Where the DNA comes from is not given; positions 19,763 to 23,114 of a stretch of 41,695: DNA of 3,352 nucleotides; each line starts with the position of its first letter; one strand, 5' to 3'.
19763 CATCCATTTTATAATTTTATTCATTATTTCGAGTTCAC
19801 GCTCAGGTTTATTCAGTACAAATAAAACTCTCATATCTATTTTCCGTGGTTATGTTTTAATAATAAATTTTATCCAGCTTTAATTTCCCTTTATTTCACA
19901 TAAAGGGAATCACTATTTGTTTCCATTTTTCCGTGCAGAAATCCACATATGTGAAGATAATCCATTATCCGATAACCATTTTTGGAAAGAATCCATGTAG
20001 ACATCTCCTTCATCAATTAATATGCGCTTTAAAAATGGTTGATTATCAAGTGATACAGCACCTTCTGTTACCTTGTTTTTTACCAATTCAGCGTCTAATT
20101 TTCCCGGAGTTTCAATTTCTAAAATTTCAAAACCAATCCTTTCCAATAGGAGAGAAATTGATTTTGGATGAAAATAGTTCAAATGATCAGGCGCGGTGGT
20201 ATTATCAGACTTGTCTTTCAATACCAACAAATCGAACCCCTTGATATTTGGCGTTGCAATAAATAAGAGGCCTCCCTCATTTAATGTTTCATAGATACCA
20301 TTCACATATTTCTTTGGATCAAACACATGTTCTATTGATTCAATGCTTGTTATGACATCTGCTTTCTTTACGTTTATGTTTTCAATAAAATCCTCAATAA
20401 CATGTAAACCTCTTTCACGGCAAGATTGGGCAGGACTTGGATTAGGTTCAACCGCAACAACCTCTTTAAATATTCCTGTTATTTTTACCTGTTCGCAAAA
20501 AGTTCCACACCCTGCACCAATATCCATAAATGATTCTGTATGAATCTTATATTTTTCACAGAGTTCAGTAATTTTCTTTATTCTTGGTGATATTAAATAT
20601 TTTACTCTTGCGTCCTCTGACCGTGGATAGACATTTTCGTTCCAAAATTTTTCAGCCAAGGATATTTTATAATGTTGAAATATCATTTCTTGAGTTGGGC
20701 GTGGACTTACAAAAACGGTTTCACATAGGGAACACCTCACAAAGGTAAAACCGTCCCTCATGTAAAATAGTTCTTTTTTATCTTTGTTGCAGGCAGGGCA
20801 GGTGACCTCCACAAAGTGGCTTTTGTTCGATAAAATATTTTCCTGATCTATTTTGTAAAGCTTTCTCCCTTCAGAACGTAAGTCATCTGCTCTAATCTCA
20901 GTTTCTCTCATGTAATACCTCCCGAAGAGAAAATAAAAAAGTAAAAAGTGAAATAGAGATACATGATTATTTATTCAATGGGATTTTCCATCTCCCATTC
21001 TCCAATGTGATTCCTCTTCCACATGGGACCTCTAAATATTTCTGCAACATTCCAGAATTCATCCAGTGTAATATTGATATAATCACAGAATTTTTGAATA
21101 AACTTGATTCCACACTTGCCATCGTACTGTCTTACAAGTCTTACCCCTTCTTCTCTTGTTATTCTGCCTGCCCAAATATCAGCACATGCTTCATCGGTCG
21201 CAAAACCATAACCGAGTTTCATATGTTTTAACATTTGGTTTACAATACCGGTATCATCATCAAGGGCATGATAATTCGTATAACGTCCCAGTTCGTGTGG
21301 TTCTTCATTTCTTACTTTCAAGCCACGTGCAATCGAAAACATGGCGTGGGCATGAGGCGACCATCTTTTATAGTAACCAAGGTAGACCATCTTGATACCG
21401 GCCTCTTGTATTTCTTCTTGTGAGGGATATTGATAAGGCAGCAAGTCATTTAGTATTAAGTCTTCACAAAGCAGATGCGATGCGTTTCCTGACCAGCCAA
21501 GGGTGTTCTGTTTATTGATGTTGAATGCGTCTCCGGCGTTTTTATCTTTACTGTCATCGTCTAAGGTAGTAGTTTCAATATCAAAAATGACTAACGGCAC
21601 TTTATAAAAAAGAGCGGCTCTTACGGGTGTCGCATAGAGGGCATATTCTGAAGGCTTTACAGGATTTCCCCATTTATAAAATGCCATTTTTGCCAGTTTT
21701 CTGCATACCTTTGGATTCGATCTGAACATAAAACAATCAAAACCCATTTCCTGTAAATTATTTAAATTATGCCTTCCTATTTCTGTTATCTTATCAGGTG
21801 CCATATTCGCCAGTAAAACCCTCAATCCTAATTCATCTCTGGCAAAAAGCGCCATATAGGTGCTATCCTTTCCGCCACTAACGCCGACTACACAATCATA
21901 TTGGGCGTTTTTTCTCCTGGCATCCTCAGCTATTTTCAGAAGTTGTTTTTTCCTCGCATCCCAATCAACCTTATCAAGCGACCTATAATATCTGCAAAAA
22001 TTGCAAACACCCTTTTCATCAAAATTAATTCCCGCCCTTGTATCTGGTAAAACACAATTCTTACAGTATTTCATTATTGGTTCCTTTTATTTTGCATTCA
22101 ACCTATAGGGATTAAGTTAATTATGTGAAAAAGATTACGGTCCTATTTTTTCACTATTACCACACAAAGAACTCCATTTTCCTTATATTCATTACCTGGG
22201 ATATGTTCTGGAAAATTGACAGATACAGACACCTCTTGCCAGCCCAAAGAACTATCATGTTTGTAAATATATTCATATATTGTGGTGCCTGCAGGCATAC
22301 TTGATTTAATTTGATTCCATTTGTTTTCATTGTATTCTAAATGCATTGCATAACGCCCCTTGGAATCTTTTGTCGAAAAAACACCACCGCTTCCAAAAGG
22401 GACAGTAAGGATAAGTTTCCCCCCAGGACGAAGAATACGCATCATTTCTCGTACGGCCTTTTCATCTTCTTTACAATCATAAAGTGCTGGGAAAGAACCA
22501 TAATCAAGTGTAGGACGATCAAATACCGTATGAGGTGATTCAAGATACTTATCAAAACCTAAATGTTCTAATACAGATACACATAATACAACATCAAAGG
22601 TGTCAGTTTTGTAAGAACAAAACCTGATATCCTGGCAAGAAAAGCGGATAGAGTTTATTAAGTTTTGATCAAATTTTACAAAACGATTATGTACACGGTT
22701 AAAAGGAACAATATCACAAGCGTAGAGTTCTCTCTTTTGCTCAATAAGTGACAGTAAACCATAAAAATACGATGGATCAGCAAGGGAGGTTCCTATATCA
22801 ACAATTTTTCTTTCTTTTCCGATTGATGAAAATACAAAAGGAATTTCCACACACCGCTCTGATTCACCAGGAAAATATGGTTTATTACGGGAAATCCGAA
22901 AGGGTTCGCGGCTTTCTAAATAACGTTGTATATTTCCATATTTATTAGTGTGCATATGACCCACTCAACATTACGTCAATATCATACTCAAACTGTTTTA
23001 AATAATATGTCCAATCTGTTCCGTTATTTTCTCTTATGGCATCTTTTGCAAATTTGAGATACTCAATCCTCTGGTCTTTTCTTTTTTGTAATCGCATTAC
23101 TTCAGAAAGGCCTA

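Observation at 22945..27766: Three consecutive cobalamin-type (class B) radical SAM enzymes inside a glycan island; two are equal-length tandem paralogs with TPR-like tails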

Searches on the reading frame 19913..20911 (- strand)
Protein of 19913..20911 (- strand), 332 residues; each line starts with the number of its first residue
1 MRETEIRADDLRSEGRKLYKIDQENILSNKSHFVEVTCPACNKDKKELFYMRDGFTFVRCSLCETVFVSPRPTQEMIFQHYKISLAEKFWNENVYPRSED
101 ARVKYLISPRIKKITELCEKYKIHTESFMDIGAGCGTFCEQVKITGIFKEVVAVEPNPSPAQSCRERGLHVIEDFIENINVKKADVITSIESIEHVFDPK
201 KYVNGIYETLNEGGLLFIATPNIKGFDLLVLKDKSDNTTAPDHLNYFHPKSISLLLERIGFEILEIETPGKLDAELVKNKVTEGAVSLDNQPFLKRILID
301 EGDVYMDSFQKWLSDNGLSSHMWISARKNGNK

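Call 7: search_protein_families(library=pfam, proteins=[window:19913-20911:-], max_evalue=0.001)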
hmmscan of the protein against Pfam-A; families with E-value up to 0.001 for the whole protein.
window:19913-20911:- (332 aa): 6 families
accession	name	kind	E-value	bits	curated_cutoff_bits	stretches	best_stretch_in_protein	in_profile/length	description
PF13489.12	Methyltransf_23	-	1.7e-18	67.3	27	1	113-265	11-163/164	Methyltransferase domain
PF08241.18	Methyltransf_11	-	1.8e-08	35.4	21.2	1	130-218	2-95/95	Methyltransferase domain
PF08242.18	Methyltransf_12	-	5.6e-08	33.9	30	1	129-216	1-98/98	Methyltransferase domain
PF13847.12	Methyltransf_31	-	5.9e-07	29.7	27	1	127-222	6-113/145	Methyltransferase domain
PF13649.12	Methyltransf_25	-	3.1e-05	25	27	1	129-214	2-97/97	Methyltransferase domain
PF01667.23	Ribosomal_S27e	-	0.00062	19.9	24.5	0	30-71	2-40/55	Ribosomal protein S27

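Call 70: search_protein_families(library=ncbifam, proteins=[window:19913-20911:-], max_evalue=0.0001)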
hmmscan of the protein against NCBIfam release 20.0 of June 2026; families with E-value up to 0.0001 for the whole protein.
window:19913-20911:- (332 aa): 2 families
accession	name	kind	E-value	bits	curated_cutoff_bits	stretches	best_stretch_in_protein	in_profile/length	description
TIGR01983.1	UbiG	equivalog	2.3e-10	40.2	102.95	1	86-222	9-155/228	bifunctional 2-polyprenyl-6-hydroxyphenol methylase/3-demethylubiquinol 3-O-methyltransferase UbiG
TIGR02072.1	BioC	equivalog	3.4e-08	33.6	184.95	1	119-267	29-177/244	malonyl-ACP O-methyltransferase BioC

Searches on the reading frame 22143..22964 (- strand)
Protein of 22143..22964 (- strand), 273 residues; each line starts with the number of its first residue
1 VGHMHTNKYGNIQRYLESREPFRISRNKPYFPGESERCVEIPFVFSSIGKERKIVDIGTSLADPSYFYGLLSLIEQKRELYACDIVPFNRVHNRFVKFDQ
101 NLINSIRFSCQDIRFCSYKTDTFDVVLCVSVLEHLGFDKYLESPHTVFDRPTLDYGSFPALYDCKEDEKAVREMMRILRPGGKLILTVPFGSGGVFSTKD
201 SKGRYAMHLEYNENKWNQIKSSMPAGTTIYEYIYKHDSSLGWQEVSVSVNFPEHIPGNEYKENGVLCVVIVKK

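Call 7: search_protein_families(library=pfam, proteins=[window:22143-22964:-], max_evalue=0.001)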
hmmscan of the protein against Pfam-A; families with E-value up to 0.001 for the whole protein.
window:22143-22964:- (273 aa): 4 families
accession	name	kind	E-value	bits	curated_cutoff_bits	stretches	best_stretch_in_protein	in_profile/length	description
PF08241.18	Methyltransf_11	-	8.4e-10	39.6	21.2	0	76-139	17-74/95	Methyltransferase domain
PF13649.12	Methyltransf_25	-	5.7e-06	27.4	27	0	78-137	22-79/97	Methyltransferase domain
PF13489.12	Methyltransf_23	-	8.9e-05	22.7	27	1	89-221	61-134/164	Methyltransferase domain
PF08242.18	Methyltransf_12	-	9.9e-05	23.4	30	0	77-139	20-79/98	Methyltransferase domain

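Call 29: search_protein_families(library=ncbifam, proteins=[window:22143-22964:-], max_evalue=0.00001)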
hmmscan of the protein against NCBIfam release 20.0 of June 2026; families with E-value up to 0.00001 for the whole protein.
window:22143-22964:- (273 aa): 0 families

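Call 56: search_protein_families(library=pfam, proteins=[window:22143-22964:-], max_evalue=1)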
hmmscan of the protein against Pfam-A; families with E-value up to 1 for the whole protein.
window:22143-22964:- (273 aa): 9 families
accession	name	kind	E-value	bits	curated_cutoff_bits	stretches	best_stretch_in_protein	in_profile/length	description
PF08241.18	Methyltransf_11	-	8.4e-10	39.6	21.2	2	76-139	17-74/95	Methyltransferase domain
PF13649.12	Methyltransf_25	-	5.7e-06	27.4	27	1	78-137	22-79/97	Methyltransferase domain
PF13489.12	Methyltransf_23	-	8.9e-05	22.7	27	1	89-221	61-134/164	Methyltransferase domain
PF08242.18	Methyltransf_12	-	9.9e-05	23.4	30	1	77-139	20-79/98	Methyltransferase domain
PF13847.12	Methyltransf_31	-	0.0023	18.1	27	1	100-188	50-111/145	Methyltransferase domain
PF01234.23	NNMT_PNMT_TEMT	-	0.0087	15.7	25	1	166-188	177-199/261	NNMT/PNMT/TEMT family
PF01209.24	Ubie_methyltran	-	0.017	14.9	20.1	1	141-185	110-150/233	ubiE/COQ5 methyltransferase family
PF20922.3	Anamorsin_N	-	0.018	15.2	27.1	1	167-190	68-91/163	Anamorsin, N-terminal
PF03269.20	DUF268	-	0.097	13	25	0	157-194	79-116/176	Caenorhabditis protein of unknown function, DUF268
